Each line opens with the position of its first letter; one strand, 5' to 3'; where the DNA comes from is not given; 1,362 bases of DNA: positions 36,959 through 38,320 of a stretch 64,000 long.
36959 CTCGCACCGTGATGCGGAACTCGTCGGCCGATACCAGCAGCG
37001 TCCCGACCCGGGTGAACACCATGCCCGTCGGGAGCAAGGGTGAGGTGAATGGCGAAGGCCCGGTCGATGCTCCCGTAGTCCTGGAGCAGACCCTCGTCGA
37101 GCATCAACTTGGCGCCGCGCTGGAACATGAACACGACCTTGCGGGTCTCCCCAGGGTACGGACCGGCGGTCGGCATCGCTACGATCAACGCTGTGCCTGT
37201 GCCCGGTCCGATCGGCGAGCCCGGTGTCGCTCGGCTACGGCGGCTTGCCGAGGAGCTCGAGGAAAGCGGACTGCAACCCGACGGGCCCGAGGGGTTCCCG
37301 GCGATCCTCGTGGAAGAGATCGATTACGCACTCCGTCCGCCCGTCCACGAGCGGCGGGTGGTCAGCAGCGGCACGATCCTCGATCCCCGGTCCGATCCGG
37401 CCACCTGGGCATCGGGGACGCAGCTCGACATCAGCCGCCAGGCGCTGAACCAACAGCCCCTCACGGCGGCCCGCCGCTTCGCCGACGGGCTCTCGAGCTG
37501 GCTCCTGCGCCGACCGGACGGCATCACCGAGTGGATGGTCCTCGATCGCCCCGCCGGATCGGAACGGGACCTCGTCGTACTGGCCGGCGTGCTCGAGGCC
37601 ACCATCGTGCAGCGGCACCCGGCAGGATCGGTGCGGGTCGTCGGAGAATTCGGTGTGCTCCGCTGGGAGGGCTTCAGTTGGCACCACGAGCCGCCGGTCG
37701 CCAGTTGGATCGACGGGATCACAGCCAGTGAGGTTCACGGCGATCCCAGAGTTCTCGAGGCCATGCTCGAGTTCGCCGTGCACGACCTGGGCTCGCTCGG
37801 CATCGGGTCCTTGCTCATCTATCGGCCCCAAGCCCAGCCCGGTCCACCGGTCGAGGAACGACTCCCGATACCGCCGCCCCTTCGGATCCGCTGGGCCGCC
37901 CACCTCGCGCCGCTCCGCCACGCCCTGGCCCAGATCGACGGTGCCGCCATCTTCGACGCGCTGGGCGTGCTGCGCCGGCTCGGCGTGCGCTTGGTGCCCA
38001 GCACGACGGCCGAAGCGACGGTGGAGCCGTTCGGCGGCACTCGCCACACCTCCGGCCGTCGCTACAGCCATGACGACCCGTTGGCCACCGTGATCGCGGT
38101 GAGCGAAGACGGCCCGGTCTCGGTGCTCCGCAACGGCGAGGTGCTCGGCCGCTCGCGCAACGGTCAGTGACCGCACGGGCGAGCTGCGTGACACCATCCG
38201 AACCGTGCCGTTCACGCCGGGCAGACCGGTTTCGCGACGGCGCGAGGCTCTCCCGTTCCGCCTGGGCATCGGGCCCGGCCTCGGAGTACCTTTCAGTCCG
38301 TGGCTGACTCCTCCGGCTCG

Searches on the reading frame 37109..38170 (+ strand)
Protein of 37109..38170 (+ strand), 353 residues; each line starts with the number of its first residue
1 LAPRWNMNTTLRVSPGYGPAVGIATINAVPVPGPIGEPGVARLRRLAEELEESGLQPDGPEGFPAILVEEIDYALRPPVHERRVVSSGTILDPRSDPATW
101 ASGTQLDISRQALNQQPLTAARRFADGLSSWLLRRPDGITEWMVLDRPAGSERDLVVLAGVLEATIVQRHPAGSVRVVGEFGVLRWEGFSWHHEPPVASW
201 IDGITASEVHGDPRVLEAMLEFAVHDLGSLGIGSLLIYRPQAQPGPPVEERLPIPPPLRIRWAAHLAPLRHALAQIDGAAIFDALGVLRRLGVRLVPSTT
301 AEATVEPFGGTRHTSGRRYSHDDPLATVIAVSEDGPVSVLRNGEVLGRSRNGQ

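Call 3: search_protein_families(library=pfam, proteins=[window:37109-38170:+], max_evalue=0.01)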
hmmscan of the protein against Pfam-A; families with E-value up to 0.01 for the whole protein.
window:37109-38170:+ (353 aa): 2 families
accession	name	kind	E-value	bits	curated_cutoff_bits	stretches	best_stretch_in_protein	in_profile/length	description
PF21753.2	DACNK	-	1.6e-19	70.5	27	1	44-194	1-146/146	Probable sensor domain DACNK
PF02457.21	DAC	-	1.1e-06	28.7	27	1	272-344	50-118/119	DisA bacterial checkpoint controller nucleotide-binding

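Call 4: search_protein_families(library=ncbifam, proteins=[window:37109-38170:+], max_evalue=0.01)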
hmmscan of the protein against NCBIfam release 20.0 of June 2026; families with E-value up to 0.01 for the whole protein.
window:37109-38170:+ (353 aa): 1 family
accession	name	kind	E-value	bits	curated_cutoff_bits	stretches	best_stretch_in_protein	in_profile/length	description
NF053872.1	DS2_3_antiphage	equivalog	0.0015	16.9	630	1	272-340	420-487/576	anti-phage protein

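Call 5: search_protein_families(library=padloc, proteins=[window:37109-38170:+], max_evalue=1)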
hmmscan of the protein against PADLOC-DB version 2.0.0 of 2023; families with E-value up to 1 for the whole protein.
window:37109-38170:+ (353 aa): 0 families

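Call 7: find_homologous_proteins(query=window:37109-38170:+)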
Query window:37109-38170:+ (353 aa): 2365 proteins with E <= 0.001 among 8000 candidates; the best 120 are listed.
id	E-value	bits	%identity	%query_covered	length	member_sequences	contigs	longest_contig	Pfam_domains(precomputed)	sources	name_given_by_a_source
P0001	1.2e-202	691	94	95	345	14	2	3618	PF02457.22,PF21753.3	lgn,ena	-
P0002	1.1e-187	642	87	96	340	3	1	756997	PF02457.22,PF21753.3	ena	-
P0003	6.5e-185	633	88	93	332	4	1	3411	PF02457.22,PF21753.3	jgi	jgi:sensor domain DACNK-containing protein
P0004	4.8e-184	630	87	93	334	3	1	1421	PF02457.22,PF21753.3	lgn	-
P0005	9.4e-169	580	83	90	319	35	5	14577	PF02457.22,PF21753.3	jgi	jgi:hypothetical protein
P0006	6.5e-167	574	82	90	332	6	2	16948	PF02457.22,PF21753.3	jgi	jgi:hypothetical protein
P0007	2.8e-166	572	82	89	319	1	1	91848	PF02457.22,PF21753.3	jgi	jgi:hypothetical protein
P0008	3.6e-165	568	82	89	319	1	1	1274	PF02457.22,PF21753.3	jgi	jgi:hypothetical protein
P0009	5.5e-165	567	82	90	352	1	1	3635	PF02457.22,PF21753.3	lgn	-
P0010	1.3e-164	566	82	89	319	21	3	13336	PF02457.22,PF21753.3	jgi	jgi:hypothetical protein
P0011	1.5e-164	566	81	90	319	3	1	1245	PF02457.22,PF21753.3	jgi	jgi:DisA bacterial checkpoint controller nucleotide-binding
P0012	3.5e-164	565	80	90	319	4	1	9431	PF02457.22,PF21753.3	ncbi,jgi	ncbi:MAG: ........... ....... [Acidimicrobiales bacterium]|jgi:DisA bacterial checkpoint controller 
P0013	6.1e-164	564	81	90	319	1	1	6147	PF02457.22,PF21753.3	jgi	jgi:hypothetical protein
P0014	8.7e-164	563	81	90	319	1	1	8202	PF02457.22,PF21753.3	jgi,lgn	-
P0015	1.7e-163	562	81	90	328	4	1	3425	PF02457.22,PF21753.3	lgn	-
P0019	9.8e-163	560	79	90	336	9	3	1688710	PF02457.22,PF21753.3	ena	-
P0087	1.7e-156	539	79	88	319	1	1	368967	PF02457.22,PF21753.3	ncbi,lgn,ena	-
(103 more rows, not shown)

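Call 19: find_related_loci(query=window:37109-38170:+, collection=genome_contigs, flank=8000)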
Query window:37109-38170:+ (353 aa) in genome_contigs; peptide patterns used: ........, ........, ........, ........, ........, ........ (x = any residue, [..] = any of these).
170 stretches matched a pattern; 24 encode a relative of the query (tblastn E <= 1e-3); 23 distinct loci.
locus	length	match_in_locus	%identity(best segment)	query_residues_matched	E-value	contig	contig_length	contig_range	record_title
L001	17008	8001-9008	93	18-353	0e+0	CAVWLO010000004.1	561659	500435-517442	MAG: uncultured Acidimicrobiaceae bacterium isolate MFD09286.bin.2.1 genome assembly, contig: contig_31687, whole genome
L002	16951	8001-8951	80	35-351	7e-163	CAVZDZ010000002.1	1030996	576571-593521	MAG: uncultured Acidimicrobiaceae bacterium isolate MFD06092.bin.2.138 genome assembly, contig: contig_13773, whole geno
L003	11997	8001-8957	79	33-351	1e-161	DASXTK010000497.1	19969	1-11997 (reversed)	MAG TPA_asm: Acidimicrobiales bacterium isolate SMAG_U4690 k141_2689280, whole genome shotgun sequence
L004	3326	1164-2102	79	39-351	4e-168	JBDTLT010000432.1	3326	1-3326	MAG: Acidimicrobiales bacterium isolate cluster3_bin.108 NODE_186268_length_3326_cov_13.760929, whole genome shotgun seq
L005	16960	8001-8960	78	33-352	4e-159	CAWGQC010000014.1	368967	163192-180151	MAG: uncultured Acidimicrobiales bacterium isolate MFD04540.bin.1.129 genome assembly, contig: contig_7152, whole genome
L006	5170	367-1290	79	42-349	1e-159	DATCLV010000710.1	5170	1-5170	MAG TPA_asm: Acidimicrobiales bacterium isolate SMAG_U7131 k141_707701, whole genome shotgun sequence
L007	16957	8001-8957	76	35-353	4e-156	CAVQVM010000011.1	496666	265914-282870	MAG: uncultured bacterium isolate MFD09267.bin.1.232 genome assembly, contig: contig_15201, whole genome shotgun sequenc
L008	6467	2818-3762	74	37-351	3e-154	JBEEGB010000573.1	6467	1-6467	MAG: Acidimicrobiaceae bacterium isolate BP_88 scaffold_3297752, whole genome shotgun sequence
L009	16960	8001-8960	79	33-352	1e-152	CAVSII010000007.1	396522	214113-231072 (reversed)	MAG: uncultured Acidimicrobiaceae bacterium isolate MFD02472.bin.1.46 genome assembly, contig: contig_23790, whole genom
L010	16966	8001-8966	75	32-352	2e-152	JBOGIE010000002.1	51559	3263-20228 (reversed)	MAG: Acidimicrobiales bacterium isolate SD8030_maxbin2.bin.3_sub NODE_57_length_51559_cov_11.356646, whole genome shotgu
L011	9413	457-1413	75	35-353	1e-151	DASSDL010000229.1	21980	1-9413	MAG TPA_asm: Acidimicrobiales bacterium isolate SMAG_U949 k141_781665, whole genome shotgun sequence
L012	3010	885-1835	78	33-349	3e-157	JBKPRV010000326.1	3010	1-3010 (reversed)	MAG: Actinomycetota bacterium isolate GS_EKS_MAG_00039 GS_EKS_000002811001, whole genome shotgun sequence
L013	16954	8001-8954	74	35-352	1e-149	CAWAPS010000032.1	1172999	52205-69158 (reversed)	MAG: uncultured Actinomycetota bacterium isolate MFD04463.bin.1.210 genome assembly, contig: contig_8656, whole genome s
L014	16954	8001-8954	70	35-352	1e-142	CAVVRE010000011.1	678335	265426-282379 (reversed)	MAG: uncultured Acidimicrobiaceae bacterium isolate MFD02671.bin.2.82 genome assembly, contig: contig_26524, whole genom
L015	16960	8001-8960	70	33-352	5e-141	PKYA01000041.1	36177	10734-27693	MAG: Acidimicrobiaceae bacterium isolate palsa_650 73.20120500_P23.13_contig_3399, whole genome shotgun sequence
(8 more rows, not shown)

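Call 21: find_encoding_contigs(protein=P0019, flank=7000, max_places=2)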
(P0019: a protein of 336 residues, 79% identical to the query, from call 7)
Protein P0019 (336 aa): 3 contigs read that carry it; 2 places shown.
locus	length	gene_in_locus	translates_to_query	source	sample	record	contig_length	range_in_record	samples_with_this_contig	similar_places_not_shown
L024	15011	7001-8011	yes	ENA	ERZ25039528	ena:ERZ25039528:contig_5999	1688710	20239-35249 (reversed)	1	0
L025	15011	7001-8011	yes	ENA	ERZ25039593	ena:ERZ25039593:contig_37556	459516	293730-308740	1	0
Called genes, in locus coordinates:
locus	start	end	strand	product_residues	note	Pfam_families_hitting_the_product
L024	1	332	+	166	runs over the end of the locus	PF01638:HxlR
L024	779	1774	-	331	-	PF18042:ORF_12_N, PF13354:Beta-lactamase2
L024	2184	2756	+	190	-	-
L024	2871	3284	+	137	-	PF07366:SnoaL, PF12680:SnoaL_2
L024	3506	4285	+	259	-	PF01738:DLH, PF08840:BAAT_C (faint)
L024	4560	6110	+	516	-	PF07228:SpoIIE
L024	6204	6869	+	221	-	PF13649:Methyltransf_25, PF08241:Methyltransf_11, PF08242:Methyltransf_12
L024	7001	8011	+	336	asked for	PF21753:DACNK, PF02457:DAC (weak)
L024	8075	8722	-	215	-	PF00730:HhH-GPD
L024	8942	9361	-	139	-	PF12973:Cupin_7 (weak)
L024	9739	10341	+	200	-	PF00578:AhpC-TSA, PF08534:Redoxin (weak)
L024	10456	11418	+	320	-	PF03060:NMO, PF01070:FMN_dh (weak)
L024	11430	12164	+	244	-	PF02245:Pur_DNA_glyco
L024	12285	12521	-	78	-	PF05532:CsbD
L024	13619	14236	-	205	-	PF03061:4HBT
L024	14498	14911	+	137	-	PF11225:DUF3024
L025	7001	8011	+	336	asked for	PF21753:DACNK, PF02457:DAC (weak)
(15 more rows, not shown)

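Call 22: find_encoding_contigs(protein=P0087, flank=7000, max_places=2)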
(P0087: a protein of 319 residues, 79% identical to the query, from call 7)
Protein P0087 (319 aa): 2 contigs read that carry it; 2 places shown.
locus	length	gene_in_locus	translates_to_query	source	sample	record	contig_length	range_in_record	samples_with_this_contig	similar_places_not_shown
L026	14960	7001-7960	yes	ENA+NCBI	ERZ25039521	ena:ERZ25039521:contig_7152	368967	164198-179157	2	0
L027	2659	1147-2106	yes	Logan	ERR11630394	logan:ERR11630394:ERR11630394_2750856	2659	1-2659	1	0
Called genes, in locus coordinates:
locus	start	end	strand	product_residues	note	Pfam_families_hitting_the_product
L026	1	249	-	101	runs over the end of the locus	-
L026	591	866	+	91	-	PF02416:TatA_B_E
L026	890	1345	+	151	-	PF02416:TatA_B_E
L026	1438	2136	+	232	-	PF00902:TatC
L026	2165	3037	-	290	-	PF01833:TIG, PF20144:TIG_SUH (faint), PF01833:TIG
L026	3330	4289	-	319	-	PF00107:ADH_zinc_N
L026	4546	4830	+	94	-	PF01047:MarR (weak), PF12802:MarR_2 (weak)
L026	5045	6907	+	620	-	PF05345:He_PIG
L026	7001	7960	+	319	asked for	PF21753:DACNK, PF02457:DAC (weak)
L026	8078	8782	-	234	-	PF05658:YadA_head (faint), PF00440:TetR_N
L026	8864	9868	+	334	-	PF00005:ABC_tran, PF13304:AAA_21 (faint), PF13732:DrrA1-3_C (weak)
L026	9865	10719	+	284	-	PF01061:ABC2_membrane, PF12698:ABC2_membrane_3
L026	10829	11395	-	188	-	PF00440:TetR_N, PF17754:TetR_C_14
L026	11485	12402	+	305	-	PF01370:Epimerase, PF04321:RmlD_sub_bind (weak), PF05368:NmrA, PF13460:NAD_binding_10, PF16363:GDP_Man_Dehyd (weak)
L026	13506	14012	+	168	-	PF12867:DinB_2, PF04978:MST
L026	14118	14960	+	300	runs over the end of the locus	PF00005:ABC_tran, PF13175:AAA_15 (faint), PF13304:AAA_21 (faint), PF26919:ABC-like_C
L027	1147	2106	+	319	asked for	PF21753:DACNK, PF02457:DAC (weak)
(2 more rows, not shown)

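Call 23: find_encoding_contigs(protein=P0002, flank=7000, max_places=2)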
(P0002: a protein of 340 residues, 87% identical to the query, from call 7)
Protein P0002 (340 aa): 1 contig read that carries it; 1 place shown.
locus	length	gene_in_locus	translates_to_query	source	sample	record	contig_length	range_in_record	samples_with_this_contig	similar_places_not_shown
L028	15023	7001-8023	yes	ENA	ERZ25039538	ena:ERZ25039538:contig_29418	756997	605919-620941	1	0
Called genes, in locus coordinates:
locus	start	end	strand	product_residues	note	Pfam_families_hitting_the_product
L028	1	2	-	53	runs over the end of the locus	-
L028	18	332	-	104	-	-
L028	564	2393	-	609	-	PF07690:MFS_1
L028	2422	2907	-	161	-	PF00582:Usp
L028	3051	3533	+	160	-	PF01047:MarR, PF12802:MarR_2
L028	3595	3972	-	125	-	-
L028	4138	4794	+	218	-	PF03692:CxxCxxCC (weak)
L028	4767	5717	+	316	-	PF00248:Aldo_ket_red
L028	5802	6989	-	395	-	PF01546:Peptidase_M20, PF07687:M20_dimer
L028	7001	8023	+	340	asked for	PF21753:DACNK, PF02457:DAC (weak)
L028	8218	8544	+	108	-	-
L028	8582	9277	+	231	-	PF01048:PNP_UDP_1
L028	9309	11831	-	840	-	PF02687:FtsX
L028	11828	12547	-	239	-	PF00005:ABC_tran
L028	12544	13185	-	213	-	PF03551:PadR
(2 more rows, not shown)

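Call 38: search_solved_structures(query=A1, max_evalue=1, show_alignments=3)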
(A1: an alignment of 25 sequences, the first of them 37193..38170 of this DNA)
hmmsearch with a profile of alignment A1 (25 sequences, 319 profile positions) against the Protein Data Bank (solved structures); distinct sequences matched with E-value up to 1: 6.
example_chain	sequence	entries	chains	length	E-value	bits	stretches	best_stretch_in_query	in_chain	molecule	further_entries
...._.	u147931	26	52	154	0.22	13.8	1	180-311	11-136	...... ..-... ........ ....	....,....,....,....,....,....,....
9g0g_A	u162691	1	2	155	0.23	13.8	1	180-311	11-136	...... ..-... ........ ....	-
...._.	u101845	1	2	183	0.27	13.6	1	178-311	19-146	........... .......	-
7ojs_H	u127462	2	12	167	0.37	13.1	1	183-311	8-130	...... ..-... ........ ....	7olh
6gyw_A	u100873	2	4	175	0.56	12.5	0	164-311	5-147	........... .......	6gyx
6gyy_A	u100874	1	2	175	0.56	12.5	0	164-311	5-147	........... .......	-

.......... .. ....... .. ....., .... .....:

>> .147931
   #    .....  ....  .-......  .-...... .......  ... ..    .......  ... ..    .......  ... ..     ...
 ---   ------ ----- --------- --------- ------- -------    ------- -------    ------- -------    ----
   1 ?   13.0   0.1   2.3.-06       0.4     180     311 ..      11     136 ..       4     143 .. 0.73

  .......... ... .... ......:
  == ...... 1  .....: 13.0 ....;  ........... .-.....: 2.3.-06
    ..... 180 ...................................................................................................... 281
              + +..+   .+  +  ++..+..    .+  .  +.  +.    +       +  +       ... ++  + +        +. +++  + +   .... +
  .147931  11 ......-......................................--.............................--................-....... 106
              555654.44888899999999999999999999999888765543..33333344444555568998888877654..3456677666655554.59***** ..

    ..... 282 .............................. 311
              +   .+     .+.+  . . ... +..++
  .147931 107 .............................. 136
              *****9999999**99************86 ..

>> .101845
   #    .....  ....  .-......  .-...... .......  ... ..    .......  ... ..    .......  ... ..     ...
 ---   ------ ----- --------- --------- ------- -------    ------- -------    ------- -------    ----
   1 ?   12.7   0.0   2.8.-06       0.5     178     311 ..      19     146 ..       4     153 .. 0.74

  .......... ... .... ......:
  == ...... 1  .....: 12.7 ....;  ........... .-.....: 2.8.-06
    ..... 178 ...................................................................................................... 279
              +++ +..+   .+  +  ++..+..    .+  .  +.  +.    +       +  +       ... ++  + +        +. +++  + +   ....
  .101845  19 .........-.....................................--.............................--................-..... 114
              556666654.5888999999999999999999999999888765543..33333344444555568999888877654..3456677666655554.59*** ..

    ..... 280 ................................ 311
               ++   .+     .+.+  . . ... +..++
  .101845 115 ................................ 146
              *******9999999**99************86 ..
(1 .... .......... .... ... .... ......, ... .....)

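Call 47: predict_structure(alignment_id=A1)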
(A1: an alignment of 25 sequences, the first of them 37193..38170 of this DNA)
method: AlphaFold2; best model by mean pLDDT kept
length: 325 residues; sequences in the alignment: 25
mean_pLDDT: 43.3   pTM: 0.28
mean pLDDT of the five models: 43.3, 40.1, 37.1, 36.8, 36.0
residues with pLDDT >= 90: 0; 70-90: 0; 50-70: 97; < 50: 228
segments of 3 or more residues with pLDDT < 50: 1-12, 25-27, 33-65, 85-104, 117-126, 139-146, 169-286, 298-300, 303-307, 320-325
pLDDT, mean of each block of 10 residues (from residue 1): 39 51 49 48 34 26 50 59 45 34 53 50 47 51 48 60 56 40 44 39 31 32 29 34 40 41 34 28 42 52 47 54 38
secondary structure, 60 per line:
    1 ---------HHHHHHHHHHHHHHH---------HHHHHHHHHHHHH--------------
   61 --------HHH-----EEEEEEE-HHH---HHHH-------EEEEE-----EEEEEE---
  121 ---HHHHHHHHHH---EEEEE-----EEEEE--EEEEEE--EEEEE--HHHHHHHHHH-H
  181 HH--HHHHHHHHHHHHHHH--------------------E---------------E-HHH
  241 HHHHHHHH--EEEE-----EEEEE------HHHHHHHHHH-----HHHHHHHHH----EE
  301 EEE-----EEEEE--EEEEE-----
elements in order: H10-24 H34-46 E77-83 H91-94 E102-106 E112-117 H124-133 E137-141 E147-151 E154-159 E162-166 H169-178 H185-199 H238-248 E251-254 E260-264 H271-280 H286-294 E299-303 E309-313 E316-320

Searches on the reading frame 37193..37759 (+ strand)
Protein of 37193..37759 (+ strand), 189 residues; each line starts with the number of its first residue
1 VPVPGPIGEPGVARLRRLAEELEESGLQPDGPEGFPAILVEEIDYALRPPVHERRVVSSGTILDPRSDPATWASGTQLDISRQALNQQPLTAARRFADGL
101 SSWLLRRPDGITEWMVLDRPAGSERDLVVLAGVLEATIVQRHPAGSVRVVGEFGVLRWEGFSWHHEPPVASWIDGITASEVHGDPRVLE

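Call 77: search_protein_families(library=pfam, proteins=[window:37193-37759:+], max_evalue=10)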
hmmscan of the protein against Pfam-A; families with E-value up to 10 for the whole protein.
window:37193-37759:+ (189 aa): 2 families
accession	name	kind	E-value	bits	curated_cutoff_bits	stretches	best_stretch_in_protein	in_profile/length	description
PF21753.2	DACNK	-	3.2e-20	72.8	27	1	16-166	1-146/146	Probable sensor domain DACNK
PF18026.6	Exog_C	-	0.11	12.9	29.5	1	12-30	21-39/49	Endo/exonuclease (EXOG) C-terminal domain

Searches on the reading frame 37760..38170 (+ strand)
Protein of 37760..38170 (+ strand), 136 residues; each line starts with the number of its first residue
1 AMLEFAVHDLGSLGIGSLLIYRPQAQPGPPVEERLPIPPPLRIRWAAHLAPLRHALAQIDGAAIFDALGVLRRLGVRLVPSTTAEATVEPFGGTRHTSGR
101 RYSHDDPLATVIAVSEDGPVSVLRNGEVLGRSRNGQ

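Call 77: search_protein_families(library=pfam, proteins=[window:37760-38170:+], max_evalue=10)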
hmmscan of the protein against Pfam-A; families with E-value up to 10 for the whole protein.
window:37760-38170:+ (136 aa): 1 family
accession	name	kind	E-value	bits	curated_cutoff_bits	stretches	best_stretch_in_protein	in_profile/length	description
PF02457.21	DAC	-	2.8e-07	30.6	27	1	54-127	49-118/119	DisA bacterial checkpoint controller nucleotide-binding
